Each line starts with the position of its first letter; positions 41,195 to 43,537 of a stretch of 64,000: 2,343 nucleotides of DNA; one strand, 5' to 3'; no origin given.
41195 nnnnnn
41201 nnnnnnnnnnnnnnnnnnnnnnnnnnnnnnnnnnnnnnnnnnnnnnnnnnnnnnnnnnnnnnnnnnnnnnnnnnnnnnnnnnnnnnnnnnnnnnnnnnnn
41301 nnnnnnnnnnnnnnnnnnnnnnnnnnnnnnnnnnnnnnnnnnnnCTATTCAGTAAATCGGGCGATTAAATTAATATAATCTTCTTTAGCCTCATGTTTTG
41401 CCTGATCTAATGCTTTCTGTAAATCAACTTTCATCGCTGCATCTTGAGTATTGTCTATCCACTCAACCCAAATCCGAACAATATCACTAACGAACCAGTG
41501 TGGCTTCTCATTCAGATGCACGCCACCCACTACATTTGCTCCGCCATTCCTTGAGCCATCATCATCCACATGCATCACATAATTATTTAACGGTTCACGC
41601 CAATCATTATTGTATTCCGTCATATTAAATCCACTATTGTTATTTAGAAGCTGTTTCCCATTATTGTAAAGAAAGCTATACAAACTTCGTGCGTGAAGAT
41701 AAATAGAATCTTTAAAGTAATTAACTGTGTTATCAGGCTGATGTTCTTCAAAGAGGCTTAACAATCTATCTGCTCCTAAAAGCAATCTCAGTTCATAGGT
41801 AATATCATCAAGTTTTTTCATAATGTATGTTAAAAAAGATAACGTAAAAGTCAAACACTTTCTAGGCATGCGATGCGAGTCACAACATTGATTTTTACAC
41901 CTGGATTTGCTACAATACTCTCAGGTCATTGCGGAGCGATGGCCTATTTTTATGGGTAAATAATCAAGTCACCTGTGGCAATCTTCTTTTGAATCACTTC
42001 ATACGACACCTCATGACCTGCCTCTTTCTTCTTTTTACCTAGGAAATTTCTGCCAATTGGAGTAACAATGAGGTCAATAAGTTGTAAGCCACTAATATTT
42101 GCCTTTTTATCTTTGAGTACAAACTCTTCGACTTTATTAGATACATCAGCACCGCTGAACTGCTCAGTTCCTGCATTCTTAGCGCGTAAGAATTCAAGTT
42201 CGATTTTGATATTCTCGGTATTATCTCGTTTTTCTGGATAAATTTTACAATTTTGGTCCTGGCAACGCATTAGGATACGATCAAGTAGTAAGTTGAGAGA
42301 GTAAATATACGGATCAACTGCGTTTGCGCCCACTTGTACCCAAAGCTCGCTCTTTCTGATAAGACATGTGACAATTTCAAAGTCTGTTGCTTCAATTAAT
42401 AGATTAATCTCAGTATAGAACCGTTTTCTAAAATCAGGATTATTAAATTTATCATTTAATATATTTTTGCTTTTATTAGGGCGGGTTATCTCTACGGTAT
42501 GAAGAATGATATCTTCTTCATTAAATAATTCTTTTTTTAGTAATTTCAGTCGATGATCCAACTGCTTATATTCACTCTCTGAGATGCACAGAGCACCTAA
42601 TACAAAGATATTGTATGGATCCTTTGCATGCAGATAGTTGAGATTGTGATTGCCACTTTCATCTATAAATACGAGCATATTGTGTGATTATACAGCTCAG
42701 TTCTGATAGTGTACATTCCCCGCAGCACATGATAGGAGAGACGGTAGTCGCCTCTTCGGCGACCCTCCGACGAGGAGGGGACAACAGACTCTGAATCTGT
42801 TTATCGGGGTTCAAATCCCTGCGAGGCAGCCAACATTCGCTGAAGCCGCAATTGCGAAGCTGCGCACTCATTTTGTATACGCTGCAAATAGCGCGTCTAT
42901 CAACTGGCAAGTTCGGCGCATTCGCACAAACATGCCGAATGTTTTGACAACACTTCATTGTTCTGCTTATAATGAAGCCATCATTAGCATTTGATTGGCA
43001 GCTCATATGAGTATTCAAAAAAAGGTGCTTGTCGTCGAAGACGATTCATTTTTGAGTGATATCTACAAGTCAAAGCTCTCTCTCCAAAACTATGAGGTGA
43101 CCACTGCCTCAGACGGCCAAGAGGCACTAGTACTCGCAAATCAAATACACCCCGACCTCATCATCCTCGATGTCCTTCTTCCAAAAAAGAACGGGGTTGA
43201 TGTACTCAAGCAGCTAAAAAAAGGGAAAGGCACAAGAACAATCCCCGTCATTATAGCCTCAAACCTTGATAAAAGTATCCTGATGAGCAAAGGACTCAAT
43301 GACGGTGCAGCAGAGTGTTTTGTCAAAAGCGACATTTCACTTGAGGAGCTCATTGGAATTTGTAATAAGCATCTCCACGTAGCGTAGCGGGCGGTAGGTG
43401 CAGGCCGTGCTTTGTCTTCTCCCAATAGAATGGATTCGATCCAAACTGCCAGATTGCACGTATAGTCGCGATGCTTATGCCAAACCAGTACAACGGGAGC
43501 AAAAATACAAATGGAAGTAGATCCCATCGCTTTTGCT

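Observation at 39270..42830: Integrase-less 3.5-kb island in tRNA-Gln with four uncharacterised genes (PIN-like?, PD-(D/E)xK-like, unknown, DUF3800)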

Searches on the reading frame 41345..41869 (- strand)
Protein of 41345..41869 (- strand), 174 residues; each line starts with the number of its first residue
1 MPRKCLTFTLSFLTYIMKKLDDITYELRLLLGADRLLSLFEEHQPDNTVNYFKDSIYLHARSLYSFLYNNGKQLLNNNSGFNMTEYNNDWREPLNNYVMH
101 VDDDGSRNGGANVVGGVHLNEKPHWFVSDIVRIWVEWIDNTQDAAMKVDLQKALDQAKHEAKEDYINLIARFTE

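Call 7: search_protein_families(library=pfam, proteins=[window:41345-41869:-], max_evalue=1)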
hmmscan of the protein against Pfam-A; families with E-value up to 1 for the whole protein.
window:41345-41869:- (174 aa): 1 family
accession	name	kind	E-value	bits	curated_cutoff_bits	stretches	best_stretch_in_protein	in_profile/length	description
PF25352.1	PH_ULP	-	0.066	13.6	27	1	124-162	46-84/120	Ubiquitin-like protease PH domain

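Call 8: search_protein_families(library=padloc, proteins=[window:41345-41869:-], max_evalue=1)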
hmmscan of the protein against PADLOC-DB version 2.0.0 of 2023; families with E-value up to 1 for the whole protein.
window:41345-41869:- (174 aa): 0 families

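Call 9: search_protein_families(library=ncbifam, proteins=[window:41345-41869:-], max_evalue=1)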
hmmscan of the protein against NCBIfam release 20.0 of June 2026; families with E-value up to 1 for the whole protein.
window:41345-41869:- (174 aa): 1 family
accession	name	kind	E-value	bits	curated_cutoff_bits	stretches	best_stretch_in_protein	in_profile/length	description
TIGR04030.1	perox_Avi_7169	hypoth_equivalog_domain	0.12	12.4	233.15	1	123-171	2-48/185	alkylhydroperoxidase domain protein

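Call 10: search_protein_families(library=phrogs, proteins=[window:41345-41869:-], max_evalue=1)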
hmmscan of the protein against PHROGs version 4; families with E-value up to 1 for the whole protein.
window:41345-41869:- (174 aa): 0 families

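Call 39: find_related_loci(query=window:41345-41821:-, collection=viral_contigs, flank=10000)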
Query window:41345-41821:- (158 aa) in viral_contigs; peptide patterns used: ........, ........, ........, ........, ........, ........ (x = any residue, [..] = any of these).
No stretch of DNA in the collection matches any of the patterns.

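Call 73: find_homologous_proteins(query=window:41345-41821:-)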
Query window:41345-41821:- (158 aa): 4 proteins with E <= 0.001 among 24 candidates.
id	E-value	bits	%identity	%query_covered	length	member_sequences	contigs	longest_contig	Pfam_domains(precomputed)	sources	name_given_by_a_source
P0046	2.6e-102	358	100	100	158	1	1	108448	-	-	-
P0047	2.7e-72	260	73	100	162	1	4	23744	-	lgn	-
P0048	9.3e-46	174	51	99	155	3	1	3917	-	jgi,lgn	-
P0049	4.5e-29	120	44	92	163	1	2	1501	-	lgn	-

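Call 75: find_encoding_contigs(protein=P0047, flank=10000, max_places=4)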
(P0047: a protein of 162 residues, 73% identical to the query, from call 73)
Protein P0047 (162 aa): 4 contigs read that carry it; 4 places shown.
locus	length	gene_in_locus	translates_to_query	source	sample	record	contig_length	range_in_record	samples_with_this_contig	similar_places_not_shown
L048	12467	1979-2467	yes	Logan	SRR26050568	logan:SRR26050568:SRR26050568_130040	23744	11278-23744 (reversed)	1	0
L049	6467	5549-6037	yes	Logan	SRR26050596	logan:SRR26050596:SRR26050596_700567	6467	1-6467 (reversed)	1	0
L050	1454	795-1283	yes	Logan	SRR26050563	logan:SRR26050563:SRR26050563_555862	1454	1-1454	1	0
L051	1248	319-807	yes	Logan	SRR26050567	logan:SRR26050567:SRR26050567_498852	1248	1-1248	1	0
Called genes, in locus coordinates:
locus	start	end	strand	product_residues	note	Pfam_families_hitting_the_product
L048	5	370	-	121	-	-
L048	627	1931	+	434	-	PF00239:Resolvase, PF07508:Recombinase, PF13408:Zn_ribbon_recom (weak)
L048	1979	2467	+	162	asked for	-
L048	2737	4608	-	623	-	PF01935:DUF87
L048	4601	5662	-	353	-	PF13289:SIR2_2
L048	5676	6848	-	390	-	PF01420:Methylase_S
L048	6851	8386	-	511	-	PF12161:HsdM_N, PF02384:N6_Mtase, PF01170:UPF0020, PF07669:Eco57I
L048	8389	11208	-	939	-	PF04313:HSDR_N (weak), PF00270:DEAD, PF04851:ResIII, PF18766:SWI2_SNF2, PF00271:Helicase_C (weak), PF08463:EcoEI_R_C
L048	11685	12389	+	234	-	-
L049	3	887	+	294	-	?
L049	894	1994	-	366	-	PF01761:DHQ_synthase, PF24621:DHQS_C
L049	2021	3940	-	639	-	PF13692:Glyco_trans_1_4, PF00534:Glycos_transf_1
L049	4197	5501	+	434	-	PF00239:Resolvase, PF07508:Recombinase, PF13408:Zn_ribbon_recom (weak)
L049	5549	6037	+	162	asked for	-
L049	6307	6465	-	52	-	?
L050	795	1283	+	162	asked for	-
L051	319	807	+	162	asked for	-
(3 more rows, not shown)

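Call 76: find_encoding_contigs(protein=P0048, flank=10000, max_places=3)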
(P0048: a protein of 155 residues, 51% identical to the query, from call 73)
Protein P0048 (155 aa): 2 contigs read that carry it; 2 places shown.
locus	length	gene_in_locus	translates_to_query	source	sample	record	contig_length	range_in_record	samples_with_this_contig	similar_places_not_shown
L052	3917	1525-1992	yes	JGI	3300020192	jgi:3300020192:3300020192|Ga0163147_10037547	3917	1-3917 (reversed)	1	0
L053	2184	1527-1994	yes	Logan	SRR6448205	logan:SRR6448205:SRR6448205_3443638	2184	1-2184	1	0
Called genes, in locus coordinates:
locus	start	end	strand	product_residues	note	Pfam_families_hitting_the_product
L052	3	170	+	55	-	?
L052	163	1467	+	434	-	PF00239:Resolvase, PF07508:Recombinase, PF13408:Zn_ribbon_recom (weak)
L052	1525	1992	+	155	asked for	-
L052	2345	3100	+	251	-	-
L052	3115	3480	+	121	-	PF01741:MscL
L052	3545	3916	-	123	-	?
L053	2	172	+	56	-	?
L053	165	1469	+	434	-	PF00239:Resolvase, PF07508:Recombinase, PF13408:Zn_ribbon_recom (weak)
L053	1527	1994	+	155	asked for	-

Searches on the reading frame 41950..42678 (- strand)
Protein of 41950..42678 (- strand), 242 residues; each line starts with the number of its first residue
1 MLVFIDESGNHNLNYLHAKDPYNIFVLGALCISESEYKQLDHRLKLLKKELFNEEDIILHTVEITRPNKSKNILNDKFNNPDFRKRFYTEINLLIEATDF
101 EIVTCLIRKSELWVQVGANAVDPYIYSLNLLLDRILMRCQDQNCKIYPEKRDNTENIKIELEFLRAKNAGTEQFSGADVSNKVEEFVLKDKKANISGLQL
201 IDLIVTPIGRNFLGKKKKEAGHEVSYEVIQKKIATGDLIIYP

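Call 7: search_protein_families(library=pfam, proteins=[window:41950-42678:-], max_evalue=1)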
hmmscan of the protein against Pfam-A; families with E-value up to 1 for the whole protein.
window:41950-42678:- (242 aa): 2 families
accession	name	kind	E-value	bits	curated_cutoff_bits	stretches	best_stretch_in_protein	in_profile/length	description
PF12686.12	DUF3800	-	1.7e-14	55.2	21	1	2-210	1-148/149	Protein of unknown function (DUF3800)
PF04673.18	Cyclase_polyket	-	0.2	12.3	24.4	1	33-85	22-72/104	Polyketide synthesis cyclase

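Call 8: search_protein_families(library=padloc, proteins=[window:41950-42678:-], max_evalue=1)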
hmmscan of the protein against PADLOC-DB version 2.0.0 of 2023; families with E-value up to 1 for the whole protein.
window:41950-42678:- (242 aa): 1 family
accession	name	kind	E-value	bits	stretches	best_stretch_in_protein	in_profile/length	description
PDLC04353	PDC-M04A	-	5.8e-05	20.6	1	3-224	7-198/232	-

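Call 9: search_protein_families(library=ncbifam, proteins=[window:41950-42678:-], max_evalue=1)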
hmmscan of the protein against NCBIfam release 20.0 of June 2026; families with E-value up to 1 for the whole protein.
window:41950-42678:- (242 aa): 1 family
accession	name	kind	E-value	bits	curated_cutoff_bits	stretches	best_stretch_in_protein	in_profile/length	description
NF005294.0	PRK06819.1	subfamily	0.11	11.9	387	1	89-122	121-154/376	FliC/FljB family flagellin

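Call 10: search_protein_families(library=phrogs, proteins=[window:41950-42678:-], max_evalue=1)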
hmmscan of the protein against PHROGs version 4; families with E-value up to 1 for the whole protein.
window:41950-42678:- (242 aa): 3 families
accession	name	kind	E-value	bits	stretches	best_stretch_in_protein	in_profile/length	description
phrog_3732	-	unknown function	0.021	15.4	0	3-57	10-55/263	-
phrog_22782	-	unknown function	0.076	14.3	1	156-225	11-76/89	-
phrog_30773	-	unknown function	0.096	11.9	1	159-219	356-412/666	-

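Call 38: find_related_loci(query=window:41950-42678:-, collection=viral_contigs, flank=10000)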
Query window:41950-42678:- (242 aa) in viral_contigs; peptide patterns used: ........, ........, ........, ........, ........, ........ (x = any residue, [..] = any of these).
3 stretches matched a pattern, but none encodes a relative of the query by tblastn (E <= 1e-3).

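Call 101: search_dna_similar(query=window:41950-42678:-, collection=phages, mode=protein, max_evalue=0.001, max_rows=15)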
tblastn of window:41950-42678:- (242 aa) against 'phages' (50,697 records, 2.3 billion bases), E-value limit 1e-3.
Records with a match: 2; places in all: 2; records where one place covers at least 80% of the query: 2.
Best place of each record, by identity: <60% 2.
By first word of the organism name: Pseudomonas 1; Paracoccus 1.
By host as written in the record: Pseudomonas aeruginosa PAO1 1; Paracoccus kondratievae NCIMB 13773T 1.
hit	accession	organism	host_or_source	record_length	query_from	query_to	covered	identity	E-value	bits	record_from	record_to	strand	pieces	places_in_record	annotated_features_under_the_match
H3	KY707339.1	Pseudomonas phage JBD68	Pseudomonas aeruginosa PAO1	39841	2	242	100%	30.9%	5e-13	74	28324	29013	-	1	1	hypothetical protein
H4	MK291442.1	Paracoccus phage vB_PkoS_Pkon1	Paracoccus kondratievae NCIMB 13773T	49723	2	233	96%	27.4%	2e-11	69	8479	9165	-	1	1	hypothetical protein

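Call 102: search_dna_similar(query=window:41950-42678:-, collection=plasmids, mode=protein, max_evalue=0.001, max_rows=15)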
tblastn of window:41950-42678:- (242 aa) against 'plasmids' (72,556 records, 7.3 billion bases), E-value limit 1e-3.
Records with a match: 45; places in all: 46; records where one place covers at least 80% of the query: 36.
Best place of each record, by identity: <60% 45.
By first word of the organism name: Sinorhizobium 21; Shinella 5; Paraburkholderia 4; Methylorubrum 3; Methylobacterium 3; Novosphingobium 2; Microvirga 2; Bradyrhizobium 2; Burkholderia 1; Devosia 1; and 1 more.
By predicted mobility (MOB-suite, as given by PLSDB): conjugative 27; non-mobilizable 14; mobilizable 4.
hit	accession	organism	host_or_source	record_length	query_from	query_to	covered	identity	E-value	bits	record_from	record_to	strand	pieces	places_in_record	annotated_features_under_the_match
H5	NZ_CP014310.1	Burkholderia sp. PAMC 26561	single cell,lichen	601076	2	236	97%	30.0%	1e-12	74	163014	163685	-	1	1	DUF3800 domain-containing protein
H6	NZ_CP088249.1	Methylorubrum sp. B1-46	single cell,human skin swab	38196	2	233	96%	30.3%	3e-16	84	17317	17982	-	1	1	DUF3800 domain-containing protein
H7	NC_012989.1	Methylorubrum extorquens DM4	-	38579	2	232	95%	30.4%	4e-16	84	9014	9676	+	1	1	DUF3800 domain-containing protein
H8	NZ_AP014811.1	Methylorubrum populi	-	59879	2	232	95%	30.4%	4e-16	84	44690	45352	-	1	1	DUF3800 domain-containing protein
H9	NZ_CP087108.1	Methylobacterium sp. NMS14P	Coffea arabica,Pure culture,root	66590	1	242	100%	27.7%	6e-13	75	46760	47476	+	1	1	DUF3800 domain-containing protein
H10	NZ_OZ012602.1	Shinella sp. WSD5-1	-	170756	1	236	98%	28.2%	7e-15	81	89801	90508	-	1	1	DUF3800 domain-containing protein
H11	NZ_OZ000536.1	Shinella sp. WSC3-e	-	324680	1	236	98%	28.2%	7e-15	81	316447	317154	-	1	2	DUF3800 domain-containing protein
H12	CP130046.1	Sinorhizobium meliloti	Medicago,Cell culture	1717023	1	236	96%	28.3%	5e-10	89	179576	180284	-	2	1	hypothetical protein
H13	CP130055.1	Sinorhizobium meliloti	Medicago,Cell culture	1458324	1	236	96%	28.3%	5e-10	89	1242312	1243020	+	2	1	hypothetical protein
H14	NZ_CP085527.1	Sinorhizobium meliloti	Medicago,cell culture,lupulina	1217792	1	236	98%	27.8%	2e-14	79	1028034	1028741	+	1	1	none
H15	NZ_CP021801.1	Sinorhizobium meliloti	Medicago sativa,Single Cell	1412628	1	236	98%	27.8%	2e-14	79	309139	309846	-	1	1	none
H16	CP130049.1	Sinorhizobium meliloti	Medicago,Cell culture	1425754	1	236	98%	27.8%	2e-14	79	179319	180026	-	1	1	DUF3800 domain-containing protein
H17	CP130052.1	Sinorhizobium meliloti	Medicago,Cell culture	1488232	1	236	98%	27.8%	2e-14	79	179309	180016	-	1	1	DUF3800 domain-containing protein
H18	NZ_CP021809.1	Sinorhizobium meliloti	Medicago sativa,Single Cell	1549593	1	236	98%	27.8%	2e-14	79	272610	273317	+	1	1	none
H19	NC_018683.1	Sinorhizobium meliloti Rm41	-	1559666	1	236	98%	27.8%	2e-14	79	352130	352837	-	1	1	none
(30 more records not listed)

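Call 103: get_annotated_region(hit=H3, flank=4000)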
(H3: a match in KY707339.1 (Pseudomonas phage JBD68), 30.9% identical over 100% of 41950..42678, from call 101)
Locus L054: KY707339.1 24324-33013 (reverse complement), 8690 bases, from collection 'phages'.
description: Pseudomonas phage JBD68, complete genome.
organism: Pseudomonas phage JBD68 (NCBI taxid 1542116)
taxonomy: Viruses; Duplodnaviria; Heunggongvirae; Uroviricota; Caudoviricetes
host: Pseudomonas aeruginosa PAO1; source: -; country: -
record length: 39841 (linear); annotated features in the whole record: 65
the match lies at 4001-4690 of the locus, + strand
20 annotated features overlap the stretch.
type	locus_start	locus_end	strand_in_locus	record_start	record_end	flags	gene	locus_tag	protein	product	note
CDS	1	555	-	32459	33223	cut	-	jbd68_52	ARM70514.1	hypothetical protein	Jbd68gp52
CDS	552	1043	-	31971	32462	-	-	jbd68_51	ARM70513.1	hypothetical protein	Jbd68gp51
CDS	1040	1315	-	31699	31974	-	-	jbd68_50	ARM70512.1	hypothetical protein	Jbd68gp50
CDS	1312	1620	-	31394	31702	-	-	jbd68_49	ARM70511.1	hypothetical protein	Jbd68gp49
CDS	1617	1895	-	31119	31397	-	-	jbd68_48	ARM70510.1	hypothetical protein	Jbd68gp48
CDS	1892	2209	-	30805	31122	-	-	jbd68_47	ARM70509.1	hypothetical protein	Jbd68gp47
CDS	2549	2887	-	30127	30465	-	-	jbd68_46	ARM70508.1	hypothetical protein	Jbd68gp46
CDS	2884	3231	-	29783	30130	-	-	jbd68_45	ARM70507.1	hypothetical protein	Jbd68gp45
CDS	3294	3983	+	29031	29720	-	-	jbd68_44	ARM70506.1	hypothetical protein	Jbd68gp44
CDS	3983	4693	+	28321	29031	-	-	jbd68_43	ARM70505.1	hypothetical protein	Jbd68gp43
CDS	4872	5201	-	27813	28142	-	-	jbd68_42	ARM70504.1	hypothetical protein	Jbd68gp42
CDS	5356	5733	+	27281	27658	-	-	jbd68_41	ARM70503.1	hypothetical protein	Jbd68gp41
CDS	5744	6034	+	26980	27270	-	-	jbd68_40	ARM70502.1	hypothetical protein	Jbd68gp40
CDS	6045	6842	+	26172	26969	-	-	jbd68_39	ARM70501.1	hypothetical protein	Jbd68gp39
CDS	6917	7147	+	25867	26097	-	-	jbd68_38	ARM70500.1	hypothetical protein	Jbd68gp38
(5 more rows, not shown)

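Call 104: get_annotated_region(hit=H7, flank=4000)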
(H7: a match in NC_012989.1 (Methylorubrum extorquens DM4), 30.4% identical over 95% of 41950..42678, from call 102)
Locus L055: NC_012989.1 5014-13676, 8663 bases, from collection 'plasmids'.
description: Methylorubrum extorquens DM4 plasmid p2METDI, complete sequence
organism: Methylorubrum extorquens DM4 (NCBI taxid 661410)
taxonomy: Bacteria; Pseudomonadota; Alphaproteobacteria; Hyphomicrobiales; Methylobacteriaceae; Methylorubrum; Methylorubrum extorquens; Methylorubrum extorquens DM4
host: -; source: -; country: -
typing (MOB-suite, as given by PLSDB): mobilizable; relaxase MOBF
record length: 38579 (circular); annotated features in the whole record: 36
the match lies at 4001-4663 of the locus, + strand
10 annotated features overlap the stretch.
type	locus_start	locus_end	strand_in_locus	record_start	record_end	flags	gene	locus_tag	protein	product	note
CDS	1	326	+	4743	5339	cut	-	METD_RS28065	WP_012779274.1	DUF2380 domain-containing protein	-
CDS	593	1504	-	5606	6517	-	-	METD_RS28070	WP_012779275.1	homoserine kinase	-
CDS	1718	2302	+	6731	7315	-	-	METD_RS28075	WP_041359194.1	recombinase family protein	GO:0006310 - DNA recombination [Evidence IEA]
CDS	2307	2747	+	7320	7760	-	-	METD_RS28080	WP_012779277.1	hypothetical protein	-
CDS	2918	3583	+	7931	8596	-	-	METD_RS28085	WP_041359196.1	hypothetical protein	-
CDS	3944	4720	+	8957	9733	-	-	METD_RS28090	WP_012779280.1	DUF3800 domain-containing protein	-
CDS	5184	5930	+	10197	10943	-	-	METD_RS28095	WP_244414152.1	ParA family protein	-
CDS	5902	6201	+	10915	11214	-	-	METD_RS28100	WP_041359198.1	ribbon-helix-helix domain-containing protein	-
CDS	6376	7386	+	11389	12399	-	-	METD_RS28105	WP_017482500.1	hypothetical protein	-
CDS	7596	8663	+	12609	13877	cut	-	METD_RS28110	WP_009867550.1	IS256-like element ISMex3 family transposase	GO:0006313 - DNA transposition [Evidence IEA]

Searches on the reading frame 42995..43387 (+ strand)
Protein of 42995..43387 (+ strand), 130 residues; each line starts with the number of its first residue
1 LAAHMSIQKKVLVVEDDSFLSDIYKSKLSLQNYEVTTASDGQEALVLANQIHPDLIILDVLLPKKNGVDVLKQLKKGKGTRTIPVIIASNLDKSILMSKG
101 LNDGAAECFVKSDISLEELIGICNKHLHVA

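Call 24: search_protein_families(library=pfam, proteins=[window:42995-43387:+], max_evalue=0.001)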
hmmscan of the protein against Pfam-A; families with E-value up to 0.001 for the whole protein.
window:42995-43387:+ (130 aa): 1 family
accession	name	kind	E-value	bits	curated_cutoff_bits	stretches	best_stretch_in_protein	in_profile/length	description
PF00072.30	Response_reg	-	2.3e-19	70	30.2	1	11-119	1-106/111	Response regulator receiver domain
